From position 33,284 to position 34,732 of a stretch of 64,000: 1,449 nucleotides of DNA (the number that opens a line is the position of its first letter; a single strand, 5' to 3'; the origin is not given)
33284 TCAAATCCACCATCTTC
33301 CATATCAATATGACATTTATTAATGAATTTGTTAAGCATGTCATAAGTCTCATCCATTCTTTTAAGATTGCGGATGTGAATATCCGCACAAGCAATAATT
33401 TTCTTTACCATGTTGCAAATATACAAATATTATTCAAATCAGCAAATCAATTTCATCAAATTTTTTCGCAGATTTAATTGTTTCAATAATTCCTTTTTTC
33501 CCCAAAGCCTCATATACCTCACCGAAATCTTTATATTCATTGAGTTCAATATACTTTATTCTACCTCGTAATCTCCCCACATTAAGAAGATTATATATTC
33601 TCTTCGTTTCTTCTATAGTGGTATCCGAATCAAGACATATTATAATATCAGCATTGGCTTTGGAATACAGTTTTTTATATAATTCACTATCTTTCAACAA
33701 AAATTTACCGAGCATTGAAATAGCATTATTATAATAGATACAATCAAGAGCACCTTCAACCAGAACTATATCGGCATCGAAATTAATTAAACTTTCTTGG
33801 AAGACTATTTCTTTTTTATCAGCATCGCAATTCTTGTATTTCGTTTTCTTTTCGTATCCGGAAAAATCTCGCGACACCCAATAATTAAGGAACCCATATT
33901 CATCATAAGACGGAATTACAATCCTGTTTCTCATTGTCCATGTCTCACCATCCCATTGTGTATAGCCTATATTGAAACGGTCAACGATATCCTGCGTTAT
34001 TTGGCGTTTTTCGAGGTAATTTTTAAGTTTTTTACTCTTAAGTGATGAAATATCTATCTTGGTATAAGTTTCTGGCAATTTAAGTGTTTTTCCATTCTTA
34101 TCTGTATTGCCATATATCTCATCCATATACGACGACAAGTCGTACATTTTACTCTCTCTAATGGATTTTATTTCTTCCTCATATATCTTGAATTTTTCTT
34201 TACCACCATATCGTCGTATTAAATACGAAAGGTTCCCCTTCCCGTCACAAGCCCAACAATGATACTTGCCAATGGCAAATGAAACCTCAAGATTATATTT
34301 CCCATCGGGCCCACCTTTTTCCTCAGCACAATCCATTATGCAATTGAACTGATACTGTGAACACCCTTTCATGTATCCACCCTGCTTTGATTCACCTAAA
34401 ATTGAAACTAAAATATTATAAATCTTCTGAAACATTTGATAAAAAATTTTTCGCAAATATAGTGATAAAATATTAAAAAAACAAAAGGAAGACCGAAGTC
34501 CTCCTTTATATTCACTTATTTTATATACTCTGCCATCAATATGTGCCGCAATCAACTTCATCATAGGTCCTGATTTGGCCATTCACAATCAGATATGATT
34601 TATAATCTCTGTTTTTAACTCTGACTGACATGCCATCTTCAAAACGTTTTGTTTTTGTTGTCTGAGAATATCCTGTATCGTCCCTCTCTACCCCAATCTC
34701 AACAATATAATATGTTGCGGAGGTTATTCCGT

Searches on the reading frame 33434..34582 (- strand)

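Call 16: search_protein_families(library=phrogs, proteins=[window:33434-34582:-], max_evalue=0.00001)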
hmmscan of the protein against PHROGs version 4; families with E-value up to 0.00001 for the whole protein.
window:33434-34582:- (382 aa): 3 families
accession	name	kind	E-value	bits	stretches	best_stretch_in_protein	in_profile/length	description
phrog_47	-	DNA, RNA and nucleotide metabolism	7.4e-31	108.5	1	76-363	50-324/947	DNA primase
phrog_239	-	DNA, RNA and nucleotide metabolism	2.5e-12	47.6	1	96-377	56-317/801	DNA primase/helicase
phrog_6444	-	DNA, RNA and nucleotide metabolism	6.8e-10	39.4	0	98-208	50-161/577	DNA primase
